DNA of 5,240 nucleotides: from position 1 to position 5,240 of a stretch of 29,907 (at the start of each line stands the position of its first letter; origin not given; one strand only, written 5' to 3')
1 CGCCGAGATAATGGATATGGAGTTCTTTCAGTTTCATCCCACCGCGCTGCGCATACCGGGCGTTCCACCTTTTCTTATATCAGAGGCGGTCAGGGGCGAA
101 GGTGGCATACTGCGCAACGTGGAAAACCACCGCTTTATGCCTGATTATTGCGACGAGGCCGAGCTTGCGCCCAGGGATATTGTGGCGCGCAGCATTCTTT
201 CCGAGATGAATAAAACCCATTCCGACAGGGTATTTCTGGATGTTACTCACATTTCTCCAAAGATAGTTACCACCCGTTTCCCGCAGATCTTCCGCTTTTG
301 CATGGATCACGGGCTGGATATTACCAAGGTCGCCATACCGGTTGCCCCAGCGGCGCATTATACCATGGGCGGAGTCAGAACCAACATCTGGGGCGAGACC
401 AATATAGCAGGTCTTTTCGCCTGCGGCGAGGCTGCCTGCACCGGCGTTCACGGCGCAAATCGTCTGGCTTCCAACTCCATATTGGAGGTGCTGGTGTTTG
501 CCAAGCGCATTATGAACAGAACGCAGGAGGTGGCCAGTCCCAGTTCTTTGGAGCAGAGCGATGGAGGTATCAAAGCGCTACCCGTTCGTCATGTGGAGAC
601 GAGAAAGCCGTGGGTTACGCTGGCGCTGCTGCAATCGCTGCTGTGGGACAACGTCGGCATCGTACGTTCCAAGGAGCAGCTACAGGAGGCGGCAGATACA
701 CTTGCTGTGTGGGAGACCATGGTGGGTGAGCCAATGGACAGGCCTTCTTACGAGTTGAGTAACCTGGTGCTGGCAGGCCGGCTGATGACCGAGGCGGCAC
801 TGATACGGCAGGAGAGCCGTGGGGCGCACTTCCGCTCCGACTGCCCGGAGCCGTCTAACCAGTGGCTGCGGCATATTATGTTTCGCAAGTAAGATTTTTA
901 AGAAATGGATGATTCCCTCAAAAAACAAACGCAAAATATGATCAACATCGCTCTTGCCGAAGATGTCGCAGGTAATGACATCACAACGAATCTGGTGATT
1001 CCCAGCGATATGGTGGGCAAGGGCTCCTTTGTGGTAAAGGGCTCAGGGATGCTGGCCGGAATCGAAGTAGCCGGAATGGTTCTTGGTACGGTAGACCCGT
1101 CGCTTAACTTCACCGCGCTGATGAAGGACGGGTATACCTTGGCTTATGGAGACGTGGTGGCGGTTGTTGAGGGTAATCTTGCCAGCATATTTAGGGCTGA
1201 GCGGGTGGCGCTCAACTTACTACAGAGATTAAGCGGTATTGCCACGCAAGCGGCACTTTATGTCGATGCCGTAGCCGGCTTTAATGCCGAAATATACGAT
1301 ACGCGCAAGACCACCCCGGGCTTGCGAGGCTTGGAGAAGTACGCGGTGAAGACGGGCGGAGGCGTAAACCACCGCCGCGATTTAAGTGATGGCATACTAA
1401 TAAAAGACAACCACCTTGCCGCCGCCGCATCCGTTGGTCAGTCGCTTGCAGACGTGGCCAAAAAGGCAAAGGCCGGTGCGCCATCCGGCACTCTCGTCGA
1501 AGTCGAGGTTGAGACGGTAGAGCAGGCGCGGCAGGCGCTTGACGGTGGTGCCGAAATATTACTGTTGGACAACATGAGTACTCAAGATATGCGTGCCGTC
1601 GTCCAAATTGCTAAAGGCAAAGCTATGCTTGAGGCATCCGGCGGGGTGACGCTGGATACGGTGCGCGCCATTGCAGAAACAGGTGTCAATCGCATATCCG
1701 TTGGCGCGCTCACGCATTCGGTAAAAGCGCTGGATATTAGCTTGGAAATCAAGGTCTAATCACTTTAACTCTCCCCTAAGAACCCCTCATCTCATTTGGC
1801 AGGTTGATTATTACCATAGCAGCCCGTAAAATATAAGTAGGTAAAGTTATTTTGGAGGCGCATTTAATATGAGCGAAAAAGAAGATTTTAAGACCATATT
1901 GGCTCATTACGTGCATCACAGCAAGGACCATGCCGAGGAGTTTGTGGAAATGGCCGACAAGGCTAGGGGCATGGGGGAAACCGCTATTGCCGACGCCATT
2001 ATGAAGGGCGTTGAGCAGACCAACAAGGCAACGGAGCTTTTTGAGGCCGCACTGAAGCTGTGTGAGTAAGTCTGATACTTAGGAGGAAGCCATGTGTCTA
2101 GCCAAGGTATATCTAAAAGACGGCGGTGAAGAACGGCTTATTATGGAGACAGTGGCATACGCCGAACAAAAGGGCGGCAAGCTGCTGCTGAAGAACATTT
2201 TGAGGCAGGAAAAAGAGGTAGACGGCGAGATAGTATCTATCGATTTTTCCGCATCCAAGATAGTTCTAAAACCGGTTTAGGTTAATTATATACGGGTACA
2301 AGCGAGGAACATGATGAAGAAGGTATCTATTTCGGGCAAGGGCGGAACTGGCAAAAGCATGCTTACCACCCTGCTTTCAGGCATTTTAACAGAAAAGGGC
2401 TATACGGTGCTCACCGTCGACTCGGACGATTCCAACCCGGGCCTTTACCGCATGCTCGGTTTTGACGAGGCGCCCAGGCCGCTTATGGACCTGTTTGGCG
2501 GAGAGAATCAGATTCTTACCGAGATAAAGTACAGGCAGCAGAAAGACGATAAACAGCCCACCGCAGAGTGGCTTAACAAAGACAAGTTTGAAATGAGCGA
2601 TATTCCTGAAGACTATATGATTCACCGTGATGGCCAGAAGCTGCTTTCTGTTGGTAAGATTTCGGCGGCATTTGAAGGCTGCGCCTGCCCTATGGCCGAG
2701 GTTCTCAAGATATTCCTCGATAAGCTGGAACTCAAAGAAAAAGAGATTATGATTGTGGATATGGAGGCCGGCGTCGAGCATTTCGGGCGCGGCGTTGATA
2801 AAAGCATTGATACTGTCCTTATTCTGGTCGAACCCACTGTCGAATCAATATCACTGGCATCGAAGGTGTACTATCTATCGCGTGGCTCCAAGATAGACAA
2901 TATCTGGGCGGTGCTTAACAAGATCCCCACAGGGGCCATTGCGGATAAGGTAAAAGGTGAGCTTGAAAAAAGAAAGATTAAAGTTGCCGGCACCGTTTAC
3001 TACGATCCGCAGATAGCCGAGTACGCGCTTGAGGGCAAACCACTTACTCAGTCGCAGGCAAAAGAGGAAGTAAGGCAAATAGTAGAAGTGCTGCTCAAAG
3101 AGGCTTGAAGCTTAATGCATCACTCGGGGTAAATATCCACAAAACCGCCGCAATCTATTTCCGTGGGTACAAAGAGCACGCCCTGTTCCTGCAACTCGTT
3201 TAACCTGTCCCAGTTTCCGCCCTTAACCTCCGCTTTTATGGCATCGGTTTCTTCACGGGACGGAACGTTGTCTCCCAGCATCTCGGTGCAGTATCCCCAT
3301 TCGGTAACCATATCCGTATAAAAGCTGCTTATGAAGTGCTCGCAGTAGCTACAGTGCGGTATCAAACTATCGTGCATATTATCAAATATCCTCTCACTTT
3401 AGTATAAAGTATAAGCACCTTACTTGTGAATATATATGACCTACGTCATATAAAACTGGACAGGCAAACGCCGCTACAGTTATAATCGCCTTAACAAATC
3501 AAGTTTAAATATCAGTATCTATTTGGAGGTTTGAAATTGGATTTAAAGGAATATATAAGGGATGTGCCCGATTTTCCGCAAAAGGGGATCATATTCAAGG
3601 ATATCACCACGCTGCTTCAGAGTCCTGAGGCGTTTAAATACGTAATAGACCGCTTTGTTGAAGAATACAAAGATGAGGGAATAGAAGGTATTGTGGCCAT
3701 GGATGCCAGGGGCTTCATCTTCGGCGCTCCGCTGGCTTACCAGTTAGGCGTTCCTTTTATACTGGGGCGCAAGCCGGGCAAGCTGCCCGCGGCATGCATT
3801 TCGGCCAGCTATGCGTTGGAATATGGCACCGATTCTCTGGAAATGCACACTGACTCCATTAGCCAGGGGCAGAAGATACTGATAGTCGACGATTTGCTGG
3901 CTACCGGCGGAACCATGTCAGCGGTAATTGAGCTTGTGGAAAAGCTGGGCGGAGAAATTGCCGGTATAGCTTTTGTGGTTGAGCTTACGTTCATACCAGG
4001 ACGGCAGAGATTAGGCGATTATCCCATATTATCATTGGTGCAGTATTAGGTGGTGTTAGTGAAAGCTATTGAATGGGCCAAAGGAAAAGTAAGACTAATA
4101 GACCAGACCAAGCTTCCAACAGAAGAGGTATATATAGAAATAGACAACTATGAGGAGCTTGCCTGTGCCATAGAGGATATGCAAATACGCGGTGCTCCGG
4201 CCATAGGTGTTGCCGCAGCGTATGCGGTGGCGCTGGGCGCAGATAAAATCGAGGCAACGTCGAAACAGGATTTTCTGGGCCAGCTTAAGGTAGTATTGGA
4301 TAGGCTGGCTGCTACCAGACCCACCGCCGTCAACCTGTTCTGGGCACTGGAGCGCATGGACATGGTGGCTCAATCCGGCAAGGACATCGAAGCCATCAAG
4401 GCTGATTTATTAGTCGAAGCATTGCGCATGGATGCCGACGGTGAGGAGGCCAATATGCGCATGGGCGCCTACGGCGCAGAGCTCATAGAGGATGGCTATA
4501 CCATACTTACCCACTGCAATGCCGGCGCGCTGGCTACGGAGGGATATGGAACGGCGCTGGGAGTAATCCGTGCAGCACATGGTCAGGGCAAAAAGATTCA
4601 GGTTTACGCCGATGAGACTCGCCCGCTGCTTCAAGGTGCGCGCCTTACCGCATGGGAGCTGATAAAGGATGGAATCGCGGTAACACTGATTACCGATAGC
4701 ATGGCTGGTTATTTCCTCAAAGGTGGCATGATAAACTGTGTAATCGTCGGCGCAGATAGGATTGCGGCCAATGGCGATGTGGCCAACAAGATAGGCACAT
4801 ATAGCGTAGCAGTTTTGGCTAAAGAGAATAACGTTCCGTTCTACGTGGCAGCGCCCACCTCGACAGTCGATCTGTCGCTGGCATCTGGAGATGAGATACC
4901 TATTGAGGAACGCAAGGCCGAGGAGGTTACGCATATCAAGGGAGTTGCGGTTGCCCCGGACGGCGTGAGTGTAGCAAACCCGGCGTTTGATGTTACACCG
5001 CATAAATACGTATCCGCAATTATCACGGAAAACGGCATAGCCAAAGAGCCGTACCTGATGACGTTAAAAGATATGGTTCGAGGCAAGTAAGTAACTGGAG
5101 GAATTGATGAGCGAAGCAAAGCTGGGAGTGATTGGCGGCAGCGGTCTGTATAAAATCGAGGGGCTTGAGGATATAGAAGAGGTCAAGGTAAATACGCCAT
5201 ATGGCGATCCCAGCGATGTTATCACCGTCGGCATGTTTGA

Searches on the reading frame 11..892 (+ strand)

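Call 54: search_protein_families(library=pfam, proteins=[window:11-892:+])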
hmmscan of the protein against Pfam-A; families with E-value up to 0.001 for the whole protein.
window:11-892:+ (293 aa): 2 families
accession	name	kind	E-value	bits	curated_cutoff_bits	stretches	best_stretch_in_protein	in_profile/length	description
PF00890.30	FAD_binding_2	-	2.4e-41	142.7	20.4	1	2-157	244-414/414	FAD binding domain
PF02910.25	Succ_DH_flav_C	-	4.4e-15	56.2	20.8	1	247-291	55-100/130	Fumarate reductase flavoprotein C-term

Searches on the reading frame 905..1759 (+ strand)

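Call 54: search_protein_families(library=pfam, proteins=[window:905-1759:+])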
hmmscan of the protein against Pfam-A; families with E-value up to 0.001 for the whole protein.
window:905-1759:+ (284 aa): 2 families
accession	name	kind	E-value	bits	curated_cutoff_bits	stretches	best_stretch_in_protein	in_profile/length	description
PF01729.25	QRPTase_C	-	8.2e-55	185.5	23.1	1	112-281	1-169/169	Quinolinate phosphoribosyl transferase, C-terminal domain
PF02749.22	QRPTase_N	-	4.8e-19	68.8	27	1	25-110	1-82/82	Quinolinate phosphoribosyl transferase, N-terminal domain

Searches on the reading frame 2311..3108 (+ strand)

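Call 54: search_protein_families(library=pfam, proteins=[window:2311-3108:+])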
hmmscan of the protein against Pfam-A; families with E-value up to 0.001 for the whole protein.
window:2311-3108:+ (265 aa): 4 families
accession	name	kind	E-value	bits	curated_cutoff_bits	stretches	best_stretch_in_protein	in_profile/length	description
PF01656.29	CbiA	-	1.5e-11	44.8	25.4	1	7-245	4-125/125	CobQ/CobB/MinD/ParA nucleotide binding domain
PF10609.15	ParA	-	5.5e-09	36.2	27.1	1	7-258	9-238/246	NUBPL iron-transfer P-loop NTPase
PF01583.26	APS_kinase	-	0.00012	22.5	21.1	1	5-56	5-56/152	Adenylylsulphate kinase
PF13614.12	AAA_31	-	0.00032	21.1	27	1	5-40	4-40/177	AAA domain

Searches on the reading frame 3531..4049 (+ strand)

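Call 54: search_protein_families(library=pfam, proteins=[window:3531-4049:+])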
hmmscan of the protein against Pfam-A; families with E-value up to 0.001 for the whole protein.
window:3531-4049:+ (172 aa): 2 families
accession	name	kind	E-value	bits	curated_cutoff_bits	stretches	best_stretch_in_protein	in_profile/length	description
PF00156.33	Pribosyltran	-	6.9e-15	55.2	26.3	1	27-150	4-124/158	Phosphoribosyl transferase domain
PF14681.12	UPRTase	-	0.00043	20.3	27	1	112-153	119-160/206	Uracil phosphoribosyltransferase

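Call 55: search_protein_families(library=ncbifam, proteins=[window:3531-4049:+], max_evalue=0.01)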
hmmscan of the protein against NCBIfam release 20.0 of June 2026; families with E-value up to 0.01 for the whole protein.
window:3531-4049:+ (172 aa): 27 families (the best 25 are shown)
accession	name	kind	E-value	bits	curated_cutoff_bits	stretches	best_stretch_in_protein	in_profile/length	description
TIGR01090.1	apt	equivalog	4.7e-70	235.1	185.85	1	5-172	1-169/169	adenine phosphoribosyltransferase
NF002636.0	PRK02304.1-5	equivalog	1.3e-69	233.2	125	1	4-172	8-176/176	adenine phosphoribosyltransferase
NF002633.0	PRK02304.1-2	equivalog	1.7e-69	233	224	1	3-172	1-170/172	adenine phosphoribosyltransferase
NF002634.0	PRK02304.1-3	equivalog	5.4e-66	221.7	170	1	4-166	9-173/182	adenine phosphoribosyltransferase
NF002632.0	PRK02304.1-1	equivalog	1e-64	217.6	243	1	5-166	11-172/183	adenine phosphoribosyltransferase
NF009211.0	PRK12560.1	equivalog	1.8e-36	125.7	188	1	4-172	5-176/187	adenine phosphoribosyltransferase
NF006671.0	PRK09219.1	equivalog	2.3e-18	66.3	177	1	33-163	33-167/192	xanthine phosphoribosyltransferase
TIGR01744.1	XPRTase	equivalog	4.4e-17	62.3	164.45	1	35-164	35-168/191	xanthine phosphoribosyltransferase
NF002635.0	PRK02304.1-4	subfamily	2.5e-16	59.8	146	1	31-151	35-153/188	adenine phosphoribosyltransferase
NF040646.1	HPT_Archaea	equivalog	2.3e-15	56.7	200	1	32-151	36-152/184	hypoxanthine/guanine phosphoribosyltransferase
TIGR01743.1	purR_Bsub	equivalog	3.9e-14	52.3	258.7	1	25-152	103-233/268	pur operon repressor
NF006328.0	PRK08558.1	equivalog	1.6e-12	47.5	184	1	22-152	83-215/238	adenine phosphoribosyltransferase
TIGR01367.1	pyrE_Therm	equivalog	3.2e-09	36.7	150.25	1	108-170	100-160/187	orotate phosphoribosyltransferase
NF005592.0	PRK07322.1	subfamily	9.6e-09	34.9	143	1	50-149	52-156/180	adenine phosphoribosyltransferase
NF002095.0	PRK00934.1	equivalog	2.5e-06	26.9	296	1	101-142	192-234/287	ribose-phosphate diphosphokinase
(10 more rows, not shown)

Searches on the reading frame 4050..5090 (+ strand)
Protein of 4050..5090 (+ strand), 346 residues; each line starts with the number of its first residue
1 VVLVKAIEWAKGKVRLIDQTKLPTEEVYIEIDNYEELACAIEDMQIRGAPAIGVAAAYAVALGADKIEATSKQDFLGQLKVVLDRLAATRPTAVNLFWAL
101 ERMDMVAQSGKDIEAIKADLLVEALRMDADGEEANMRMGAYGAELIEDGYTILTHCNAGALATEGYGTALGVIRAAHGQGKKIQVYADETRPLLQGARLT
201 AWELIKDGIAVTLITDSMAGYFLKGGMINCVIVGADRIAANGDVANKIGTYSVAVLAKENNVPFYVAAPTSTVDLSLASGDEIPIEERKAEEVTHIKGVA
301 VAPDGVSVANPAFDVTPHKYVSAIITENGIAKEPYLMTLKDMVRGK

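Call 8: search_protein_families(library=pfam, proteins=[window:4050-5090:+])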
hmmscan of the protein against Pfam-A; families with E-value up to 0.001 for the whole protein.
window:4050-5090:+ (346 aa): 1 family
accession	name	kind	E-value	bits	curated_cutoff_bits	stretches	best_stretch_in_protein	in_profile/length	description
PF01008.23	IF-2B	-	5.7e-94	314.9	22.4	1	45-331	1-278/280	Initiation factor 2 subunit family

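Call 55: search_protein_families(library=ncbifam, proteins=[window:4050-5090:+], max_evalue=0.01)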
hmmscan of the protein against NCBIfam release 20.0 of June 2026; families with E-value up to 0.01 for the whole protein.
window:4050-5090:+ (346 aa): 8 families
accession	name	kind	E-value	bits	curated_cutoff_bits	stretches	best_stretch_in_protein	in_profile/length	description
NF004326.0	PRK05720.1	subfamily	5.9e-142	472.7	271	1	4-344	10-353/358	s-methyl-5-thioribose-1-phosphate isomerase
TIGR00512.1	salvage_mtnA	equivalog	1.6e-136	454.7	279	1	5-332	1-334/335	S-methyl-5-thioribose-1-phosphate isomerase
TIGR00524.1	eIF-2B_rel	subfamily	1.5e-128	428.2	185.85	1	31-331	1-301/303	S-methyl-5-thioribose-1-phosphate isomerase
NF004700.0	PRK06036.1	equivalog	5.5e-119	397.2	528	1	5-337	2-334/339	S-methyl-5-thioribose-1-phosphate isomerase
NF004436.0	PRK05772.1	equivalog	1.9e-105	353.1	521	1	4-343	16-361/363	S-methyl-5-thioribose-1-phosphate isomerase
TIGR00511.1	ribulose_e2b2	equivalog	1.5e-73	247.7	314.1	1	35-331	3-286/301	ribose 1,5-bisphosphate isomerase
NF006210.0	PRK08335.1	equivalog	3.1e-33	115.2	339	1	41-332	13-270/275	translation initiation factor IF-2B subunit alpha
NF004994.0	PRK06372.1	equivalog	8.5e-16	58.1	249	1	184-332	111-247/253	translation initiation factor IF-2B subunit delta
